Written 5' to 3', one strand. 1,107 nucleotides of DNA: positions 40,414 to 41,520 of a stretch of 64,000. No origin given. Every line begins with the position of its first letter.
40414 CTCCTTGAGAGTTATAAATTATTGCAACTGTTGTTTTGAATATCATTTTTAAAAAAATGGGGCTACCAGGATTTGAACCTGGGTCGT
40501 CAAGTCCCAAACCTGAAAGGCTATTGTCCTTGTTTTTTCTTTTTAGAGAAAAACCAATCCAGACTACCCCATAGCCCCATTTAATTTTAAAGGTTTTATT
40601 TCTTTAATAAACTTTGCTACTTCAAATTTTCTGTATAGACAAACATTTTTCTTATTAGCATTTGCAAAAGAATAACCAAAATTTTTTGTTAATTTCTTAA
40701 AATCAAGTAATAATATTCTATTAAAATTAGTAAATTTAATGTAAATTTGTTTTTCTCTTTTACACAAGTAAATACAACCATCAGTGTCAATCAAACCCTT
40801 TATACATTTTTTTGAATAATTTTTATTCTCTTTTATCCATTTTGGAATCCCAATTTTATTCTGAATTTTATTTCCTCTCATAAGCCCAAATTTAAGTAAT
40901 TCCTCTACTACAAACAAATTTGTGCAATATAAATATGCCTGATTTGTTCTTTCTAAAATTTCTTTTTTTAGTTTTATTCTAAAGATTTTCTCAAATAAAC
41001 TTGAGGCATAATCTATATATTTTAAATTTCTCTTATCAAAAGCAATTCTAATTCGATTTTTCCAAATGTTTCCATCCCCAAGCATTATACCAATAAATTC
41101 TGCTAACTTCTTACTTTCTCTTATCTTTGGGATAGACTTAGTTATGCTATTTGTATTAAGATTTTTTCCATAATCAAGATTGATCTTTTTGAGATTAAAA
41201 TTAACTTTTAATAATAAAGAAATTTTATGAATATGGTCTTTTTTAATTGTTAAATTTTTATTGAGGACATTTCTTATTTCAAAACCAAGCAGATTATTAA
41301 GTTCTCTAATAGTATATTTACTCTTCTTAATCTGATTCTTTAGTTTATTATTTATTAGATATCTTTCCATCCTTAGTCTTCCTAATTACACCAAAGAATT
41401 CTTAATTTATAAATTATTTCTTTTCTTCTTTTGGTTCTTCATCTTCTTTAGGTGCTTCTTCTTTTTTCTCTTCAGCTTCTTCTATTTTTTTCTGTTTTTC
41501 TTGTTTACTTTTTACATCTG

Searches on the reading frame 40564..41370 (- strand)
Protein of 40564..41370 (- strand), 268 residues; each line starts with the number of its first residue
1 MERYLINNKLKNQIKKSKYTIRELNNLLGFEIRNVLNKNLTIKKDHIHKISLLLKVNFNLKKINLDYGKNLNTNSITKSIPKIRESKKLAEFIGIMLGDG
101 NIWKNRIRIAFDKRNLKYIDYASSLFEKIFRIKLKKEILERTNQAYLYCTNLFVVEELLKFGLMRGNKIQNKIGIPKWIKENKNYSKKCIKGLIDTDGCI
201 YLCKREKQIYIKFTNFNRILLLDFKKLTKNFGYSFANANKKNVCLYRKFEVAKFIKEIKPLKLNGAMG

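Call 93: search_protein_families(library=pfam, proteins=[window:40564-41370:-], max_evalue=0.001)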
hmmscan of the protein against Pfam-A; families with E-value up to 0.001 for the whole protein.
window:40564-41370:- (268 aa): 1 family
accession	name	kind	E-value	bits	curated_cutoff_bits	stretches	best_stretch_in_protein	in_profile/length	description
PF14528.11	LAGLIDADG_3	-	7.2e-08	33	22.5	1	189-233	6-48/82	LAGLIDADG-like domain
